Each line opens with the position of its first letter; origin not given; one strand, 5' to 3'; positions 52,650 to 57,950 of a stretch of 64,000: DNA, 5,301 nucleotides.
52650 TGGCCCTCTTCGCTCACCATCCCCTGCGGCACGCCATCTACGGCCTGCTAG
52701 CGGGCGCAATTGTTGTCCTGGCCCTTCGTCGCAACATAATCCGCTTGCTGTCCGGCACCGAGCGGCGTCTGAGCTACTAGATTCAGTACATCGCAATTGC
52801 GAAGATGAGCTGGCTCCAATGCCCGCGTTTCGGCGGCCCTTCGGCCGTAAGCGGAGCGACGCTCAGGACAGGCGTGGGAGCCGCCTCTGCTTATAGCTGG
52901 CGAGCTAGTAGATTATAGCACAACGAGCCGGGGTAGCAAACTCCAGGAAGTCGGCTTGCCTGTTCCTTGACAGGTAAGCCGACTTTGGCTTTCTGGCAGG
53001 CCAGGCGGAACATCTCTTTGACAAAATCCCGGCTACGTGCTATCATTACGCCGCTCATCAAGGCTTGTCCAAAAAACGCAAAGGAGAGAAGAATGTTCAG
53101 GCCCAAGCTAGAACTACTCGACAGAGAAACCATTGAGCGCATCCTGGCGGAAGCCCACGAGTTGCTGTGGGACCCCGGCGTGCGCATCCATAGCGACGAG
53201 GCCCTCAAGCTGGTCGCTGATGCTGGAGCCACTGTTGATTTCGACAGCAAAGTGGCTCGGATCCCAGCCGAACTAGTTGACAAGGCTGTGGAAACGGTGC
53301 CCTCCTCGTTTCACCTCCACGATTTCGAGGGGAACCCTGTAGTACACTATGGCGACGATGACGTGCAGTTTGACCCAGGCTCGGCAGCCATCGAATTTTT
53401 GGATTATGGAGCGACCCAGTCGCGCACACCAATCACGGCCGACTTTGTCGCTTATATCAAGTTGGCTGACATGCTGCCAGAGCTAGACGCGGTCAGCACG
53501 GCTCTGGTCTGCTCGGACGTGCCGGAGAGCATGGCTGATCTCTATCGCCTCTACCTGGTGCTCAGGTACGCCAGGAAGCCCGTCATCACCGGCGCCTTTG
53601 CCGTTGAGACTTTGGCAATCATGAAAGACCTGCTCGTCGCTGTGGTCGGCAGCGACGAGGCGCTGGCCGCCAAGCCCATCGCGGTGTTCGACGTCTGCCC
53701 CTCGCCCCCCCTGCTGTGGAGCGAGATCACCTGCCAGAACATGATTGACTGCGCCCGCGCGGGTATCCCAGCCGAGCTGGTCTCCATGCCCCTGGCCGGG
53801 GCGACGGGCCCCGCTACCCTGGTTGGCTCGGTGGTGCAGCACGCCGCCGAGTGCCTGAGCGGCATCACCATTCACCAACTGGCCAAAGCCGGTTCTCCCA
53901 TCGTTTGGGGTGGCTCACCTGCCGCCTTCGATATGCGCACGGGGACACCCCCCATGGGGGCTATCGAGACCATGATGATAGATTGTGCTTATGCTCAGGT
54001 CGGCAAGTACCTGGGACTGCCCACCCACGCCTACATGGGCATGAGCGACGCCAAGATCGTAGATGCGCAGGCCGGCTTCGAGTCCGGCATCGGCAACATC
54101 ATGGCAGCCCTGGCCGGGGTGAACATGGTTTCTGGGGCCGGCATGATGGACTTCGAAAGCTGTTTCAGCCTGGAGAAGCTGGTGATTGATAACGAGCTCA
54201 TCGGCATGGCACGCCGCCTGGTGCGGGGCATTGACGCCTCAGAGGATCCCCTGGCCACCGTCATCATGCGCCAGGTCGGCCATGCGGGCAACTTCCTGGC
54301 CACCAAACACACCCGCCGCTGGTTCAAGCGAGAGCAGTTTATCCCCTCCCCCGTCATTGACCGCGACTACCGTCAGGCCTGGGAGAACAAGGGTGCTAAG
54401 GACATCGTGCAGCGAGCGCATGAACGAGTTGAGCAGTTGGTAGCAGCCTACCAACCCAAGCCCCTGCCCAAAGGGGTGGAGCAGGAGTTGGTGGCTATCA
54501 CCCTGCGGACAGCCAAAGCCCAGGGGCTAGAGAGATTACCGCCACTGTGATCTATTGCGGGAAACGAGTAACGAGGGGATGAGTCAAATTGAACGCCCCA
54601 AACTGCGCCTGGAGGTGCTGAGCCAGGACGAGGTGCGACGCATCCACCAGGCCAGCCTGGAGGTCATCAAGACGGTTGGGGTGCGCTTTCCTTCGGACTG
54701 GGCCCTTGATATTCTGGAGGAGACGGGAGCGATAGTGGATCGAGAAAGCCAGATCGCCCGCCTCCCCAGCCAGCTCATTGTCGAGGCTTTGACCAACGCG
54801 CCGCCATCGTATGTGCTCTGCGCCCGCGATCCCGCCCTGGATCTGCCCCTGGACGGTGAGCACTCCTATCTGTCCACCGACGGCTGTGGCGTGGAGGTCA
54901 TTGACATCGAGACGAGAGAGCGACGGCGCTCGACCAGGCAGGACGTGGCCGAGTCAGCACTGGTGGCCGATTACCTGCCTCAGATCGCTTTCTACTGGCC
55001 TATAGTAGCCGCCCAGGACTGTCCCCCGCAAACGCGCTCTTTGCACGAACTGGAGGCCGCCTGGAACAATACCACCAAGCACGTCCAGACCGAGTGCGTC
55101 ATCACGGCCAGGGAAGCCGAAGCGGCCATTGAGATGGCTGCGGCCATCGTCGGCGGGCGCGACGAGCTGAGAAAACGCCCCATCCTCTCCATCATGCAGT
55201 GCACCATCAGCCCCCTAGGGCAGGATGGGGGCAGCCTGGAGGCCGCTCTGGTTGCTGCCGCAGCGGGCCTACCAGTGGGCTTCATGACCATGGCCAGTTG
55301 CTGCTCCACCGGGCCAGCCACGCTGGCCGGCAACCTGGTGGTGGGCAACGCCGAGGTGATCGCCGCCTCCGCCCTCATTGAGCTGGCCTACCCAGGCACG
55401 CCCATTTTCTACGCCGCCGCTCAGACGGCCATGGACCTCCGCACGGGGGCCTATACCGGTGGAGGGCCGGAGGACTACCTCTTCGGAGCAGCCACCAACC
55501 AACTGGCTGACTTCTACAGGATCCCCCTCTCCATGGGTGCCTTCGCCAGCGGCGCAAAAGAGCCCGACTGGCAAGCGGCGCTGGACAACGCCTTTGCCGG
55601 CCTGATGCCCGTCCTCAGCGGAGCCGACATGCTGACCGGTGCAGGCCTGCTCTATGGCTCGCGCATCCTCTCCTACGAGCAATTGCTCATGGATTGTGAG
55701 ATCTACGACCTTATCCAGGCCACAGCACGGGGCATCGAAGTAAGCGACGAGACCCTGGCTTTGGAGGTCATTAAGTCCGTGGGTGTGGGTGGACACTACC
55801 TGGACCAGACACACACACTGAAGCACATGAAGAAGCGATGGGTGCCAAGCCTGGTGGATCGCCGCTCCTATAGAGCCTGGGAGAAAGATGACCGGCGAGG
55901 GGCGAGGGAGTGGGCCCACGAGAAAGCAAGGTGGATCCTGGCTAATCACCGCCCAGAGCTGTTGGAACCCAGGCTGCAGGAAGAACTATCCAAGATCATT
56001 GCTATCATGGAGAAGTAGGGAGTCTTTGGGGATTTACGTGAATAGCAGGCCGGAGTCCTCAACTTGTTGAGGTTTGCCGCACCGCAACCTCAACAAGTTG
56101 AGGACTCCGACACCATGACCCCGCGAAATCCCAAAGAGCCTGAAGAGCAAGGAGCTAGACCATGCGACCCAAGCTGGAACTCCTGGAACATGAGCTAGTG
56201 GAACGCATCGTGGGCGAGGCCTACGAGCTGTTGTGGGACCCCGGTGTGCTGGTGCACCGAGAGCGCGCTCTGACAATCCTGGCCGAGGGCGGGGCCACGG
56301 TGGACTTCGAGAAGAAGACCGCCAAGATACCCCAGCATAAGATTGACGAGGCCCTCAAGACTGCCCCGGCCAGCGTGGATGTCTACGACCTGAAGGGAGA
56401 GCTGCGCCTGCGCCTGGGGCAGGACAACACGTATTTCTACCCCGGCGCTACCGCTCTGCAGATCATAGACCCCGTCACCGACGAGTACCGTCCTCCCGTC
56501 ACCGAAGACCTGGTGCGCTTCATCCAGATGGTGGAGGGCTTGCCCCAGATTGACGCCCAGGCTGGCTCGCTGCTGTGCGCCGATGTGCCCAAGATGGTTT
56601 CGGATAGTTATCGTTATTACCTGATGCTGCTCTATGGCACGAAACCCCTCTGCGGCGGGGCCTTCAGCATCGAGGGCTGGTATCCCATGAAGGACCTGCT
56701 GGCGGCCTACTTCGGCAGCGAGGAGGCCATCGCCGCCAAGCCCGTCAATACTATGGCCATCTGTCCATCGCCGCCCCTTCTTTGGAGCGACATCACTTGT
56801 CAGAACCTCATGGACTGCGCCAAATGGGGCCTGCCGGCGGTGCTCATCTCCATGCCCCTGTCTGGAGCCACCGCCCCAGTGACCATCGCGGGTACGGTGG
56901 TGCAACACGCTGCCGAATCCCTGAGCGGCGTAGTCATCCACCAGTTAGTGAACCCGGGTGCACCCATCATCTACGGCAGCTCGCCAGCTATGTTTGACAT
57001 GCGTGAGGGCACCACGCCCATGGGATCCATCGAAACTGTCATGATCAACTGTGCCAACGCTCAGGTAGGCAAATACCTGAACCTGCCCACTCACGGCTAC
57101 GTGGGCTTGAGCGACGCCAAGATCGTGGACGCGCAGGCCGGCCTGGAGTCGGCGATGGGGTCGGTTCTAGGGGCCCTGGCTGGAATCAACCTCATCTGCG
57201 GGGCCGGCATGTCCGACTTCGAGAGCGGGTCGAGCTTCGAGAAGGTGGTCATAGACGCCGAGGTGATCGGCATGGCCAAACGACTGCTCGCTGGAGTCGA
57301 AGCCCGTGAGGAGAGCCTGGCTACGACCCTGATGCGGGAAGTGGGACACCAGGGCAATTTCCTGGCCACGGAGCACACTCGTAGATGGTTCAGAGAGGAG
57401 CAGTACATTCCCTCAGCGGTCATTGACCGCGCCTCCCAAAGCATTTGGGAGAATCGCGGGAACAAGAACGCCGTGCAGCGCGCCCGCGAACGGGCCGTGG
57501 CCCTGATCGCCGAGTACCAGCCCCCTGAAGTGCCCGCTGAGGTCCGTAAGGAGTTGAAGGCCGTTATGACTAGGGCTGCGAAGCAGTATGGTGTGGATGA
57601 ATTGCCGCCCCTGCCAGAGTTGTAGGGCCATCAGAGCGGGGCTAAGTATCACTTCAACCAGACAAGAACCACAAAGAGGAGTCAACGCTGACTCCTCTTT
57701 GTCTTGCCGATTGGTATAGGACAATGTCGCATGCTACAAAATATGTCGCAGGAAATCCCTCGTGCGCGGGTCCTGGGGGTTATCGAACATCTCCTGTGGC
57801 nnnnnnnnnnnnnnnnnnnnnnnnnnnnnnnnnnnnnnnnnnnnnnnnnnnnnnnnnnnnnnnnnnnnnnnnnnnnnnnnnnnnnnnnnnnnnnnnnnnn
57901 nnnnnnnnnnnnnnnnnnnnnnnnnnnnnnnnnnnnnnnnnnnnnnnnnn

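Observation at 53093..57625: Three tandem non-pyrrolysine MttB-superfamily methyltransferase paralogs with no cognate corrinoid protein or methyl-THF transferase nearby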

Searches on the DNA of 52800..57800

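Call 39: search_rna_families(source=window, start=52800, end=57800, threshold=evalue, max_evalue=1, show_alignments=3)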
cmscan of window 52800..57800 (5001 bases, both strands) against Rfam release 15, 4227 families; matches with E-value up to 1: 3.
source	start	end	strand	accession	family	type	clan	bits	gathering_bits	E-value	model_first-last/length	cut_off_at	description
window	54041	54140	+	RF02510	PYLIS_3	Cis-reg;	-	38.6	38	1.5e-05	1-100/100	no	Pyrrolysine insertion sequence mttB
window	57107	57206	+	RF02510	PYLIS_3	Cis-reg;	-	37.6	38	2.6e-05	1-100/100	no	Pyrrolysine insertion sequence mttB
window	56048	56110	-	RF03567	MIR8024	Gene; miRNA;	-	26.6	57.3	0.048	1-86/86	no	MIR8024 microRNA precursor family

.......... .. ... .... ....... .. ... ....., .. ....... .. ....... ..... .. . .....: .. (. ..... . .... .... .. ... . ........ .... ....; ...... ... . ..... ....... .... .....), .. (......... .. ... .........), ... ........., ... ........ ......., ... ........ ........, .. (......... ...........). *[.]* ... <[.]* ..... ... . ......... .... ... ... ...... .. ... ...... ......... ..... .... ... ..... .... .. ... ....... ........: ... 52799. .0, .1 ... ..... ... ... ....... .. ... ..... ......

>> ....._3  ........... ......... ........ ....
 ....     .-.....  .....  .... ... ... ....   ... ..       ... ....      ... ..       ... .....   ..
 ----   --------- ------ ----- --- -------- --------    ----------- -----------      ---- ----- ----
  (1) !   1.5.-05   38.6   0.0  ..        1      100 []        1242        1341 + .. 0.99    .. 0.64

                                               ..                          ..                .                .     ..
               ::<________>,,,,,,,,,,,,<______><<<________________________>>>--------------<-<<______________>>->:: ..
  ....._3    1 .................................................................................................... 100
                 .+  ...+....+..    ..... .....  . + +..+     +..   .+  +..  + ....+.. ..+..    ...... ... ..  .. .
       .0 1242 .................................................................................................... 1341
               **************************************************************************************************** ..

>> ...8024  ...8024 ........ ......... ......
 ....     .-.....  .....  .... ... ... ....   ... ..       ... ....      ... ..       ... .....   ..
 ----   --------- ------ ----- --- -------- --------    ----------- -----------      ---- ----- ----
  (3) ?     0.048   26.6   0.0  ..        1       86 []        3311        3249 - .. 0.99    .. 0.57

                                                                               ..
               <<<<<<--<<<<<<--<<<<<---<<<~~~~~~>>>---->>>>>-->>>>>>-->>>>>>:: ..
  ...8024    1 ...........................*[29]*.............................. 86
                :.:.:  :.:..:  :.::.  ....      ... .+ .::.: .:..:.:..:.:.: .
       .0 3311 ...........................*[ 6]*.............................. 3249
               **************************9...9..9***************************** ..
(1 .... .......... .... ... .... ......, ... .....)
